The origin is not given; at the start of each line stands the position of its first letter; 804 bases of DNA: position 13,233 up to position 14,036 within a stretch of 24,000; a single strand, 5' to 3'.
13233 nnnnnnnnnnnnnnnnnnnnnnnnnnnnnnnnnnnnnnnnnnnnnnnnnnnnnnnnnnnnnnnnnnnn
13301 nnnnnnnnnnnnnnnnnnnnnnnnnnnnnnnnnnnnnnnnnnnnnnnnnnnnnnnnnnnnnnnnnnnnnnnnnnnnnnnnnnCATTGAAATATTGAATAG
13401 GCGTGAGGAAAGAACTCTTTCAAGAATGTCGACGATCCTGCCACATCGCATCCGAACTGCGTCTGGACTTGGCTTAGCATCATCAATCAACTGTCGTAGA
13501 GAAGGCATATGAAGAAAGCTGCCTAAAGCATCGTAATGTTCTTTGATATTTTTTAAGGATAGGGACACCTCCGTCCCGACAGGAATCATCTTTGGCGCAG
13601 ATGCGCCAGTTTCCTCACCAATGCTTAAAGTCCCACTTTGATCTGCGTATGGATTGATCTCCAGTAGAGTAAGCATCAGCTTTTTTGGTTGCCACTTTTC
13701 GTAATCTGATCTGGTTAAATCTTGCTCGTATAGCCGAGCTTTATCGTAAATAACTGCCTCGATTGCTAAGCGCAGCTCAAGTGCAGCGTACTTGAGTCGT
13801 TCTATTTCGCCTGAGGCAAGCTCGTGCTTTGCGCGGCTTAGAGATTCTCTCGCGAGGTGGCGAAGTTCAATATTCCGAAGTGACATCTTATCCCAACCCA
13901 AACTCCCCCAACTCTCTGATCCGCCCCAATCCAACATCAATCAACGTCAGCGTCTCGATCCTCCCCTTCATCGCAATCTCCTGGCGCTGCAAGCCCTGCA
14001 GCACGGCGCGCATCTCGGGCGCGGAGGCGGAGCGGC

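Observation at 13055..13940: AT-rich ~0.85-kb island carrying a single orphan gene (helical domain plus double zinc ribbon) spliced between yaiI and a 2H-phosphoesterase gene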

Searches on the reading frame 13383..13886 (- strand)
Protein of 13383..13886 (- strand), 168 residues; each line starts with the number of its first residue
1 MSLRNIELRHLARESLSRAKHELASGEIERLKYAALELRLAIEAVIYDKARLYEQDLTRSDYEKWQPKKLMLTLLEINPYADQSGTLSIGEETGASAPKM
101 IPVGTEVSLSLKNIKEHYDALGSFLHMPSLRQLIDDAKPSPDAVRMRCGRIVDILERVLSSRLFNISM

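Call 73: find_homologous_proteins(query=A4, max_evalue=0.001)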
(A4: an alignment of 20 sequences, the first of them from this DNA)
Query A4 (20 sequences) (168 aa, profile of the alignment): 577 proteins with E <= 0.001 among 8000 candidates; the best 120 are listed.
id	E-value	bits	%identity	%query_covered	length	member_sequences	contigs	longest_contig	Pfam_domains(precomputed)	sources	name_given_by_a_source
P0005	6.3e-68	246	51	98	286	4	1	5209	-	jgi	jgi:hypothetical protein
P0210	1.1e-67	245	45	97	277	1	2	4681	-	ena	-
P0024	1.6e-67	244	50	96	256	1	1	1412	-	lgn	-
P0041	3.0e-67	244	49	97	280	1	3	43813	-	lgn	-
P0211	7.5e-67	242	51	98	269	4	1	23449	-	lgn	-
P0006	8.5e-67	242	48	98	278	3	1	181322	-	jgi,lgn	jgi:DNA-directed RNA polymerase subunit RPC12/RpoP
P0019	9.0e-67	242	49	98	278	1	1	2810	-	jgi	jgi:DNA-directed RNA polymerase subunit RPC12/RpoP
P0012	1.7e-66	241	50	98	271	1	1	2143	-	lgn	-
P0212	3.3e-66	240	47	97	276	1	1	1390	-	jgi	jgi:hypothetical protein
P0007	4.0e-66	240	52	98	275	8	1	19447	-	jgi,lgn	jgi:hypothetical protein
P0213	1.1e-65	238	45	97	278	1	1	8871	-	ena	-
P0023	1.3e-65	238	53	97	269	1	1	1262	-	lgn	-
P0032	1.6e-65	238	50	95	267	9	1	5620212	-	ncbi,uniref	ncbi:hypothetical protein ACJA3S_25045 [Pseudomonas sp. KnCO4]|uniref:hypothetical protein n=1 Tax=P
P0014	1.8e-65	238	51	97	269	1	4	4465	-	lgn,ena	-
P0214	2.9e-65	237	48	98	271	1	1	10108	-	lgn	-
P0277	2.0e-48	182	33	96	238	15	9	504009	-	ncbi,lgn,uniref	ncbi:hypothetical protein ACTJK5_18855 [Agrobacterium sp. 22094]|uniref:hypothetical protein n=1 Tax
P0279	1.1e-47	180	36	96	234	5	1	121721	-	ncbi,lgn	ncbi:UNVERIFIED_ORG: hypothetical protein GGE64_005346 [Rhizobium etli]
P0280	1.2e-47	180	32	96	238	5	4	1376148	-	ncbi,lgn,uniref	ncbi:hypothetical protein [Neorhizobium sp. IRS_2294]|uniref:hypothetical protein n=1 Tax=unclassifi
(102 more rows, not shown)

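Call 74: find_encoding_contigs(protein=P0277, flank=7000, max_places=3)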
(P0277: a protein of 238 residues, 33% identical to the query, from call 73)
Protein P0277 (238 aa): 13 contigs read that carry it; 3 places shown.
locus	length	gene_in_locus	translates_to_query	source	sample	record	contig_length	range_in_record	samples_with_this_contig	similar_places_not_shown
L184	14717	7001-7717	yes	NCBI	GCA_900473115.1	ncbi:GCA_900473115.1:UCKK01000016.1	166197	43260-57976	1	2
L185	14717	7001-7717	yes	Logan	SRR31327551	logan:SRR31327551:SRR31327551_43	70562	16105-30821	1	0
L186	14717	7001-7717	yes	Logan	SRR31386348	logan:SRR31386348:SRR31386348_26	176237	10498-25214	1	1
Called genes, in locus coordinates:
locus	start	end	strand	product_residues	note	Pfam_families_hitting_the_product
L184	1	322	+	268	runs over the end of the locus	-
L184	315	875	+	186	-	-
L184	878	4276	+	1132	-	PF06114:Peptidase_M78 (weak), PF00580:UvrD-helicase, PF13245:AAA_19, PF13538:UvrD_C_2 (faint), PF13361:UvrD_C, PF12705:PDDEXK_1 (faint)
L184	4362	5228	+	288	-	PF14452:Multi_ubiq, PF14462:Prok-E2_E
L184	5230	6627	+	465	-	PF14464:Prok-JAB (weak), PF00899:ThiF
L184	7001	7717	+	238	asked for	-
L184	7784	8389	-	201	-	-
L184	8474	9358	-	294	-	PF07756:DUF1612, PF11972:HTH_13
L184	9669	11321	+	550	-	PF13551:HTH_29 (weak), PF09299:Mu-transpos_C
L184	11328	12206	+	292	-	PF05621:TniB, PF13401:AAA_22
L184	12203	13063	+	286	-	PF06527:TniQ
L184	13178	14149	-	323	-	PF00056:Ldh_1_N, PF02866:Ldh_1_C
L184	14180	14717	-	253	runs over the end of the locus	PF13531:SBP_bac_11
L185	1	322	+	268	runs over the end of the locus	-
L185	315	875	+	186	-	-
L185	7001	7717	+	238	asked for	-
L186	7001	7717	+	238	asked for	-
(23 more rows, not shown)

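Call 75: find_encoding_contigs(protein=P0280, flank=7000, max_places=2)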
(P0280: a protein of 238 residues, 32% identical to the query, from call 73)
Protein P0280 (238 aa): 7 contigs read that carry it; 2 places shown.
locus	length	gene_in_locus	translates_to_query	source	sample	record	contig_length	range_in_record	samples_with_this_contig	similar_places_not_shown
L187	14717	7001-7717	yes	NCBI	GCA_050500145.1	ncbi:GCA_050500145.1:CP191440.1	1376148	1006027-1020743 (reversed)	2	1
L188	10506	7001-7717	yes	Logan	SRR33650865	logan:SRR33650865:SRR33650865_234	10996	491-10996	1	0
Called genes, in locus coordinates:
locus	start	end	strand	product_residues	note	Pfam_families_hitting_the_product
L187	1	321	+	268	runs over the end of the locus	-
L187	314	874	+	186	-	-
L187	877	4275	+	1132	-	PF06114:Peptidase_M78 (weak), PF13538:UvrD_C_2 (faint), PF00580:UvrD-helicase, PF13245:AAA_19, PF13361:UvrD_C, PF12705:PDDEXK_1 (faint)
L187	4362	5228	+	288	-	PF14452:Multi_ubiq, PF14462:Prok-E2_E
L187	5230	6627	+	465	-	PF14464:Prok-JAB, PF00899:ThiF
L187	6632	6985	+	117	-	PF20137:BubE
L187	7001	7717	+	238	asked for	-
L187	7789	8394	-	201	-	-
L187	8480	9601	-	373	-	PF07756:DUF1612, PF11972:HTH_13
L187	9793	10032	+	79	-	PF02604:PhdYeFM_antitox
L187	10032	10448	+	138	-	PF01850:PIN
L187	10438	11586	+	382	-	PF00589:Phage_integrase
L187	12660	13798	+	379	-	PF13276:HTH_21, PF00665:rve, PF24764:rva_4 (weak), PF13683:rve_3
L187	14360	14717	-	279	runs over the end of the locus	PF05050:Methyltransf_21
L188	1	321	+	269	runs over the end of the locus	?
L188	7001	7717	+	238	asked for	-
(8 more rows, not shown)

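Call 76: find_encoding_contigs(protein=P0279, flank=7000, max_places=2)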
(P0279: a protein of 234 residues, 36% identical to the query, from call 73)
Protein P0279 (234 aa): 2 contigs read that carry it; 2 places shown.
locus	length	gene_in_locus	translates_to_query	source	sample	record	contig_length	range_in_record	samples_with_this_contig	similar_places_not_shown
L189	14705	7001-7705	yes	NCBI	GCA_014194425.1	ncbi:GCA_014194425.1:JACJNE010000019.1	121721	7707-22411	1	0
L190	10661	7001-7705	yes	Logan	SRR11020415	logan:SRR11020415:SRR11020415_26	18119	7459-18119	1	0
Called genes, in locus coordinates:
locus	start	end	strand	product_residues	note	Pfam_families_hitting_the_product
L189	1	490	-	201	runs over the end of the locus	PF22769:DCD, PF00692:dUTPase (weak)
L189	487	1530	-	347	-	-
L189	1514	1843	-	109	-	-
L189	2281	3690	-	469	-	PF14464:Prok-JAB, PF00899:ThiF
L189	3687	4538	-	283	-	PF14452:Multi_ubiq, PF14462:Prok-E2_E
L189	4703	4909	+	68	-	-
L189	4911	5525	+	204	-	-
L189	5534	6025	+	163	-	PF01381:HTH_3 (faint), PF12844:HTH_19, PF13560:HTH_31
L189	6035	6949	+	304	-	PF06114:Peptidase_M78 (weak)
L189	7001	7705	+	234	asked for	-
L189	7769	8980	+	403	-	-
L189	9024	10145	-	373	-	PF07756:DUF1612, PF11972:HTH_13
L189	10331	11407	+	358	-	PF18765:Polbeta (weak)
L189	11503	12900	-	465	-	PF01266:DAO (faint), PF03486:HI0933_like (faint), PF07992:Pyr_redox_2, PF13450:NAD_binding_8 (faint), PF13738:Pyr_redox_3, PF00070:Pyr_redox, PF02852:Pyr_redox_dim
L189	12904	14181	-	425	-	-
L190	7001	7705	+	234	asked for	-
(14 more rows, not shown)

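Call 77: search_solved_structures(query=A4, max_evalue=10, show_alignments=3)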
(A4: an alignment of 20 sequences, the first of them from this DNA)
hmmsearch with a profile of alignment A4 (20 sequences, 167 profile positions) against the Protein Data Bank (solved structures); distinct sequences matched with E-value up to 10: 0.

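Call 100: predict_structure(alignment_id=A5)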
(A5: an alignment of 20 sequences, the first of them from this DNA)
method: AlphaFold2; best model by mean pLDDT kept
length: 168 residues; sequences in the alignment: 20
mean_pLDDT: 87.9   pTM: 0.82
mean pLDDT of the five models: 87.9, 87.8, 87.8, 87.2, 85.8
residues with pLDDT >= 90: 101; 70-90: 55; 50-70: 9; < 50: 3
segments of 3 or more residues with pLDDT < 50: 1-3
pLDDT, mean of each block of 10 residues (from residue 1): 68 98 95 96 94 87 83 94 90 74 92 93 81 78 94 97 80
secondary structure, 60 per line:
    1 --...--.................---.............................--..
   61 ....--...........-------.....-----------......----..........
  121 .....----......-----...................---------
elements in order: H8-24 H28-56 H59-64 H67-77 E85-89 E101-106 H111-125 H130-135 H141-159

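Call 102: fold_search(model_id=the predicted structure, library=pdb)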
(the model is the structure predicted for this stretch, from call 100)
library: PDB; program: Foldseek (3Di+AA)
matches with E <= 10: 275; with E <= 0.001: 0
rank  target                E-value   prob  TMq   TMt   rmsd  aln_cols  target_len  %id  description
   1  1o3u                  3.2e-01  0.97  0.46  0.61   8.3       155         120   15  Crystal structure of an hepn domain protein (tm0613) from thermotoga maritima at 1.75 A resolution (released 2003-04-22)
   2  4nqf_B                3.2e-01  0.89  0.43  0.46   9.8       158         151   13  Crystal structure of HEPN domain protein (released 2014-03-26)
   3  3o10_C                4.1e-01  0.80  0.41  0.47   6.0       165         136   15  Crystal structure of the HEPN domain from human sacsin (released 2011-03-30)
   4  6m6w_H                5.3e-01  0.77  0.39  0.49   6.7       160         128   11  Crystal structure the toxin-antitoxin MntA-HpeT mutant-Y104A (released 2020-09-30)
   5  7bxo_G                5.6e-01  0.75  0.40  0.49   6.7       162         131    9  Crystal structure of the toxin-antitoxin with AMP-PNP (released 2020-09-30)
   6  6m6u_D                7.3e-01  0.77  0.43  0.53   4.9       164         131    9  Crystal structure the toxin-antitoxin MntA-HpeT mutant-D39ED41E (released 2020-09-30)
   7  4nqf_A                7.7e-01  0.75  0.43  0.48  10.4       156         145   15  Crystal structure of HEPN domain protein (released 2014-03-26)
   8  7a27_GGG              7.7e-01  0.09  0.19  0.10  25.2       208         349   13  Structure of soluble SmhA crystal form 2 of the tripartite alpha-pore forming toxin, Smh, from Serratia marcescens. (released 2021-03-31)
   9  9min_D                8.1e-01  0.47  0.30  0.37   6.2       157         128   13  Structure of a designed minibinder to NYESO1-A*02:01 (released 2025-08-06)
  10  9min_I                9.4e-01  0.47  0.32  0.41   6.5       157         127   13  Structure of a designed minibinder to NYESO1-A*02:01 (released 2025-08-06)
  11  8pw5_p                9.4e-01  0.41  0.33  0.24   8.4       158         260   13  CS respirasome from murine liver (released 2024-04-24)
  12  6o3e_B                1.0e+00  0.33  0.31  0.13   8.6       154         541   12  mouse aE-catenin 82-883 (released 2019-11-13)
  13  2hsb                  1.1e+00  0.80  0.46  0.59   4.7       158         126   11  Crystal structure of a hepn domain containing protein (af_0298) from archaeoglobus fulgidus at 1.95 A resolution (released 2006-08-15)
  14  6m6u_H                1.1e+00  0.57  0.41  0.50   5.8       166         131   11  Crystal structure the toxin-antitoxin MntA-HpeT mutant-D39ED41E (released 2020-09-30)
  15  7bxo_F                1.1e+00  0.35  0.35  0.41   7.0       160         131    8  Crystal structure of the toxin-antitoxin with AMP-PNP (released 2020-09-30)
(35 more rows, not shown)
